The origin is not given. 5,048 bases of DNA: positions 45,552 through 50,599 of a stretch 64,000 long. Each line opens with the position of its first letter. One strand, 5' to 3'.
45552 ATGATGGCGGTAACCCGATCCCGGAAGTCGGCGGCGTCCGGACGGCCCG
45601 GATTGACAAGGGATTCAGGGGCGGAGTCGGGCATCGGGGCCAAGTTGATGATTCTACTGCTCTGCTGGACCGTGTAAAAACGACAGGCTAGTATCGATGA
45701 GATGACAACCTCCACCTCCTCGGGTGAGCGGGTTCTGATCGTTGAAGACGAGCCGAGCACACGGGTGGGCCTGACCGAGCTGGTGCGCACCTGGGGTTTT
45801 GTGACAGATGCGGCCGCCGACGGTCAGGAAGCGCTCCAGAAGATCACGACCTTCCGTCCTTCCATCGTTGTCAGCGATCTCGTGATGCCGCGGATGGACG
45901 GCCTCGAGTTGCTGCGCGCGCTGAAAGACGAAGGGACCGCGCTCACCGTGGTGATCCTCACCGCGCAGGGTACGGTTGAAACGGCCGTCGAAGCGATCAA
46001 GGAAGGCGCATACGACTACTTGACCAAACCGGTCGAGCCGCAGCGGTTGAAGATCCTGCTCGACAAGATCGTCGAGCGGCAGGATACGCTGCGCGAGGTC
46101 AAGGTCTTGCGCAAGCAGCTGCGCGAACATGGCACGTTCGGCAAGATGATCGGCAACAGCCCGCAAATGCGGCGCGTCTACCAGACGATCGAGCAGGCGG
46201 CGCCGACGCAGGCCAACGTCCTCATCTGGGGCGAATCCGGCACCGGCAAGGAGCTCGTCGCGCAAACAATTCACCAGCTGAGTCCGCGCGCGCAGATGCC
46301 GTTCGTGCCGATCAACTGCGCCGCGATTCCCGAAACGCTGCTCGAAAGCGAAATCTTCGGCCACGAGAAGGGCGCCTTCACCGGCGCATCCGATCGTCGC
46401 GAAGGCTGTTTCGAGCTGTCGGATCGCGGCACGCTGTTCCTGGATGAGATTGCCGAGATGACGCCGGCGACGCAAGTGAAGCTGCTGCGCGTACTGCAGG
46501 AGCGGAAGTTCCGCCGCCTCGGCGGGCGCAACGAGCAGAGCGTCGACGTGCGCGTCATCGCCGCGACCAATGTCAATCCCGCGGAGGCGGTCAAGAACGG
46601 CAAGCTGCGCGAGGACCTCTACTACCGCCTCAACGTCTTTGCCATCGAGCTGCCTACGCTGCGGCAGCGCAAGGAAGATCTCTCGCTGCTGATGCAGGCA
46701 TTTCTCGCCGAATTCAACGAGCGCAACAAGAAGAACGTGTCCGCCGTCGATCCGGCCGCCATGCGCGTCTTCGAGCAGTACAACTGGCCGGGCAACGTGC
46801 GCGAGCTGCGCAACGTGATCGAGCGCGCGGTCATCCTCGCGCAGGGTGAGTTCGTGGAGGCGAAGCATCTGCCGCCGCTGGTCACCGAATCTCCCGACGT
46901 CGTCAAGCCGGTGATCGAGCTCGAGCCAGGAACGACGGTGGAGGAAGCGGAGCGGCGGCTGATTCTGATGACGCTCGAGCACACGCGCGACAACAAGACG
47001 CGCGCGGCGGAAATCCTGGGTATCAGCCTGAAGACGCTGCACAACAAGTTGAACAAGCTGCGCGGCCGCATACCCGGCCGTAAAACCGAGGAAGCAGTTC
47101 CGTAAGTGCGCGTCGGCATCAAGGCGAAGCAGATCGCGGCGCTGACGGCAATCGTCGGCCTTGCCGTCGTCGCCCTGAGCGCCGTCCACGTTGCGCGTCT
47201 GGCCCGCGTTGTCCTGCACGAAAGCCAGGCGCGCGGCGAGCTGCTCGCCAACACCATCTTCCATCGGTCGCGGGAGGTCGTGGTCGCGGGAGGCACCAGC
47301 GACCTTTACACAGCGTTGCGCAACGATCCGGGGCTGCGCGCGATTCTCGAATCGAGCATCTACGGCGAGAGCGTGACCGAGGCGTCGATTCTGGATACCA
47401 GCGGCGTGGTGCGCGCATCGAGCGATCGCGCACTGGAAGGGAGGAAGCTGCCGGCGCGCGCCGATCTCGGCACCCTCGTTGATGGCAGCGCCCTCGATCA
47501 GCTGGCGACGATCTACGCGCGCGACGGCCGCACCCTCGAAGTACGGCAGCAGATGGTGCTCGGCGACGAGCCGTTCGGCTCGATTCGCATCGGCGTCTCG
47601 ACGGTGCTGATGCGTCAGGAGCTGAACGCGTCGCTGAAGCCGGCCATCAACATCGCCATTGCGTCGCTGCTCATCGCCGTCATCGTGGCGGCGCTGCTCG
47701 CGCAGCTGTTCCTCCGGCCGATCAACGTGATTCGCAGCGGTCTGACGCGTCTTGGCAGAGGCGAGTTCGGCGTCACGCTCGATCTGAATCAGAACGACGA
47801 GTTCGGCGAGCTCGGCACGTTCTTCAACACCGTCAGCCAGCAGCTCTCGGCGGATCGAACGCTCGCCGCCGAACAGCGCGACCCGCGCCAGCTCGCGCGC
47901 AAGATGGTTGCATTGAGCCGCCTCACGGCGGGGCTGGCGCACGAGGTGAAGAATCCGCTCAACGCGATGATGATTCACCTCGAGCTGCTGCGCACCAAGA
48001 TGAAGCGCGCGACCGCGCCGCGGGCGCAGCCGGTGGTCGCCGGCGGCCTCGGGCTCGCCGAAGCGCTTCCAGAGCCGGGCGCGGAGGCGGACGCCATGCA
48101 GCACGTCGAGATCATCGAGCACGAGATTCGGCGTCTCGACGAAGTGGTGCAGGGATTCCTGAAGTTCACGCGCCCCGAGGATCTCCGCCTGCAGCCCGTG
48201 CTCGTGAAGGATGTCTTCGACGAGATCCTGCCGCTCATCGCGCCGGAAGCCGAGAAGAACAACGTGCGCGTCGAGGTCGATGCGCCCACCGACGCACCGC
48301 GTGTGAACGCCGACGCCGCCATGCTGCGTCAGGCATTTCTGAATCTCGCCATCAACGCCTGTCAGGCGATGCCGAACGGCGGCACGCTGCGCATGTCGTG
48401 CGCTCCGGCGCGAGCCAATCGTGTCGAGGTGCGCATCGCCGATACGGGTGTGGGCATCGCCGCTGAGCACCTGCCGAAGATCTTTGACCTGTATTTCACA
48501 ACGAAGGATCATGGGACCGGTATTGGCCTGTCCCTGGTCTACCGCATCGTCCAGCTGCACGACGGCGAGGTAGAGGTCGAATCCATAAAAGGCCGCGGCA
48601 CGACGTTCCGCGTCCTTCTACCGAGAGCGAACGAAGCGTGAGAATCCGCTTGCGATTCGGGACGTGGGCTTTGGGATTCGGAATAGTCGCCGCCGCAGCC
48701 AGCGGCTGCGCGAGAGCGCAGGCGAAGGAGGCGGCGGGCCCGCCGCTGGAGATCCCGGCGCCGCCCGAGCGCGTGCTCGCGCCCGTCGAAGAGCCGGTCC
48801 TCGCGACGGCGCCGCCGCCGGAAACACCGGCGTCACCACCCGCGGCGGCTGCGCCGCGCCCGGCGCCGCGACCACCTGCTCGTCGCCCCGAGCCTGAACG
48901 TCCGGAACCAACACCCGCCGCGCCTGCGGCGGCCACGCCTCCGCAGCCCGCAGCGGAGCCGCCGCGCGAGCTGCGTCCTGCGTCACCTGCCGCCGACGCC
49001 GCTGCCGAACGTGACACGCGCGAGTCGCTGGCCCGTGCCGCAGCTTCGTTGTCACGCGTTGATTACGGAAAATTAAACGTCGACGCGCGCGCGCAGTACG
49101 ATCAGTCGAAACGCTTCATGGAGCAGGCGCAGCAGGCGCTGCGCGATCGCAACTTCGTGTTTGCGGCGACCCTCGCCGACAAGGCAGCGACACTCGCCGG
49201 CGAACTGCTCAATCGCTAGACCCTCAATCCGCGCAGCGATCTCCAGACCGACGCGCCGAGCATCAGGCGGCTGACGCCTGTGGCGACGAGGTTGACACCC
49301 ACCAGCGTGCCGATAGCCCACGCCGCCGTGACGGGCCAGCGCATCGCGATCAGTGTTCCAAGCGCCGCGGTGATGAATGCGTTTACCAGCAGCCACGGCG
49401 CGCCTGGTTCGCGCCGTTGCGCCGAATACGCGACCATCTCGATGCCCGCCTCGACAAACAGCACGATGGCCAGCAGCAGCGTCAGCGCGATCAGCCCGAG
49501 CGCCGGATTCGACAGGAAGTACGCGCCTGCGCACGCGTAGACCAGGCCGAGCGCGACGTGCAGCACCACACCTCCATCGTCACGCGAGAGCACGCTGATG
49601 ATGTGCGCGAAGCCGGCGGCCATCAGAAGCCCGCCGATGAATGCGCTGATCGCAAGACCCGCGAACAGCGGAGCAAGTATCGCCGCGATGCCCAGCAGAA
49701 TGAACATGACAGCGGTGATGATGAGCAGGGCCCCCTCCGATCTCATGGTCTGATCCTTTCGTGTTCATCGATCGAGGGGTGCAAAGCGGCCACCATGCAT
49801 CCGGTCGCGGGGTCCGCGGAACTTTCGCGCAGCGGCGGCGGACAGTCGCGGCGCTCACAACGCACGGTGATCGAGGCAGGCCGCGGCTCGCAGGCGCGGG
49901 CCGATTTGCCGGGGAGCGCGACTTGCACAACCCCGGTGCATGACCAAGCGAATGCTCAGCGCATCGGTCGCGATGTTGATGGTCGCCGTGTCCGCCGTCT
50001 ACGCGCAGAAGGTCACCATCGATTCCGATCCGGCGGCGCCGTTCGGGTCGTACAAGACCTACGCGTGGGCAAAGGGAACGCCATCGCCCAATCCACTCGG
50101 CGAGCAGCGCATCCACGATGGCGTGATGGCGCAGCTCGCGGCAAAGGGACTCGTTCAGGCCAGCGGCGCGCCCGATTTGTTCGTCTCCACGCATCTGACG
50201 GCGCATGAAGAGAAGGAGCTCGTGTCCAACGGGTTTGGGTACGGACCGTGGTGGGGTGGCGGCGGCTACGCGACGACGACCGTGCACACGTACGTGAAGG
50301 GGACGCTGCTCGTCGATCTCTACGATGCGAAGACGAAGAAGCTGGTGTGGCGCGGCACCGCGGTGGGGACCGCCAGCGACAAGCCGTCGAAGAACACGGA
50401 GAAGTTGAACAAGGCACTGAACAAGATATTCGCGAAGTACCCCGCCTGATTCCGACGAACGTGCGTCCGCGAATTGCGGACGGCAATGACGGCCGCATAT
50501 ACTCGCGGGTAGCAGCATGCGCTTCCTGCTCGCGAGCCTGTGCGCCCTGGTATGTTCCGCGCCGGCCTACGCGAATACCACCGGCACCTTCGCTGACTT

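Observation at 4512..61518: Recurrent arrays of about four locus-specific tandem heptamers at gene junctions and other mutation-tolerant positions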

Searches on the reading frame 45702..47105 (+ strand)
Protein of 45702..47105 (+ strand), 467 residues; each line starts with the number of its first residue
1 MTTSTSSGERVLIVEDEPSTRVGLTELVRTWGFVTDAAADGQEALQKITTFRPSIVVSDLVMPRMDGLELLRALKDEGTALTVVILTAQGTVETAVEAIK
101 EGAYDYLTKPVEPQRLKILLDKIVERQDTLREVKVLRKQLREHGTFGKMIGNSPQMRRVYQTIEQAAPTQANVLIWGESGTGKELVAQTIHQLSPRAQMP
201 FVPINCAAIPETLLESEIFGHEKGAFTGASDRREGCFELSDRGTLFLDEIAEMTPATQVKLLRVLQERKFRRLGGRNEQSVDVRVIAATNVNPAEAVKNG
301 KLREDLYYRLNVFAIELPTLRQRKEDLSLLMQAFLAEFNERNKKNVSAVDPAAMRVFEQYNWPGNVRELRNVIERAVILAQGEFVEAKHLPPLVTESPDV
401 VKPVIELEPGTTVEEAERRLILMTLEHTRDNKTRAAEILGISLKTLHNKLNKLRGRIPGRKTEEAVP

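Call 43: search_protein_families(library=pfam, proteins=[window:45702-47105:+], max_evalue=0.00001)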
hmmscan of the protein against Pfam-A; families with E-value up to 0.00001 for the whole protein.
window:45702-47105:+ (467 aa): 7 families
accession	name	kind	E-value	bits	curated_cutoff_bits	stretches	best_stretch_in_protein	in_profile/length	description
PF00158.32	Sigma54_activat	-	2.1e-73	246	20.2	1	149-316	1-168/168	Sigma-54 interaction domain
PF00072.30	Response_reg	-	1.2e-29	103.1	30.2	1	11-117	1-107/111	Response regulator receiver domain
PF25601.1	AAA_lid_14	-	1e-27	96.2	27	1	321-398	1-78/87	AAA+ ATPase lid domain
PF14532.12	Sigma54_activ_2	-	3.8e-22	79.4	25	1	150-320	1-138/138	Sigma-54 interaction domain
PF02954.25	HTH_8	-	2.3e-12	46.9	22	1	412-453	1-42/42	Bacterial regulatory protein, Fis family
PF07728.20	AAA_5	-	8.8e-10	39.2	22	1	172-304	1-133/139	AAA domain (dynein-related subfamily)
PF01078.27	Mg_chelatase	-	1.7e-07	31.3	20.3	0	228-298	93-165/207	Magnesium chelatase, subunit ChlI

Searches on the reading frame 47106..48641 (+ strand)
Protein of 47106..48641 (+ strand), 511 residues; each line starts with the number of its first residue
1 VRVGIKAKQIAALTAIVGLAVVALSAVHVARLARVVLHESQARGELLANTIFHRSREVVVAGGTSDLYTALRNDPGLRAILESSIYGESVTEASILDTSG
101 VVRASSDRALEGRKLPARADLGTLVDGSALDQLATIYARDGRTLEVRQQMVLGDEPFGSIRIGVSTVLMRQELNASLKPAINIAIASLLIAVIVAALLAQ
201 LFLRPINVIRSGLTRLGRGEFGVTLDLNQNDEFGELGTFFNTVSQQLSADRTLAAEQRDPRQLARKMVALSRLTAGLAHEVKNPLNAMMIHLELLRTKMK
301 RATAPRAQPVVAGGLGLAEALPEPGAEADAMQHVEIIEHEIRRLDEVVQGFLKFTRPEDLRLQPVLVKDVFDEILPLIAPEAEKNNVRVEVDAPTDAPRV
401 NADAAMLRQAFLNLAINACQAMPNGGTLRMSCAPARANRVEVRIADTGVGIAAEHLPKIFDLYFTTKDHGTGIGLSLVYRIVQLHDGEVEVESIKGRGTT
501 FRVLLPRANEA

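Call 9: search_protein_families(library=pfam, proteins=[window:47106-48641:+])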
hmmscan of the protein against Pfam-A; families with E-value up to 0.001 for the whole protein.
window:47106-48641:+ (511 aa): 3 families
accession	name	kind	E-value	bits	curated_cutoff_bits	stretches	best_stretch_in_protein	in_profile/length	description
PF02518.31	HATPase_c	-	2.9e-24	86.1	26.4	1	403-508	2-110/111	Histidine kinase-, DNA gyrase B-, and HSP90-like ATPase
PF00512.31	HisKA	-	6.2e-12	45.8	26.9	1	270-298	2-30/66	His Kinase A (phospho-acceptor) domain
PF00672.30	HAMP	-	3.7e-07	30.8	25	1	197-248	1-52/53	HAMP domain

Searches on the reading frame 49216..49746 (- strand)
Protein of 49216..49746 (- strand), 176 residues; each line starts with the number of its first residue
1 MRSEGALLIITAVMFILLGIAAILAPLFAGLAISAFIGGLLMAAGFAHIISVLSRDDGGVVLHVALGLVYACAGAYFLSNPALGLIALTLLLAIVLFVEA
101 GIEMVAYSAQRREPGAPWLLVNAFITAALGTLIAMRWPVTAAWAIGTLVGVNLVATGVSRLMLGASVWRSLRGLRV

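Call 43: search_protein_families(library=pfam, proteins=[window:49216-49746:-], max_evalue=0.00001)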
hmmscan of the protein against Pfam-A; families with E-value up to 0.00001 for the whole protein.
window:49216-49746:- (176 aa): 1 family
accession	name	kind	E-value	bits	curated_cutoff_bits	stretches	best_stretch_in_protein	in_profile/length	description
PF03729.18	DUF308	-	9.2e-19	67.9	25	2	10-78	1-72/73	Short repeat of unknown function (DUF308)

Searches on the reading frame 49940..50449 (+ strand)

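Call 43: search_protein_families(library=pfam, proteins=[window:49940-50449:+], max_evalue=0.00001)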
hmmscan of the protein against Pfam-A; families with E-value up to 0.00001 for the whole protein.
window:49940-50449:+ (169 aa): 1 family
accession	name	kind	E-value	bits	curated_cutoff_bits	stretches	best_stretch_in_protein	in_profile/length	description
PF13590.11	DUF4136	-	1.6e-38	133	32.8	1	25-168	1-151/152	Domain of unknown function (DUF4136)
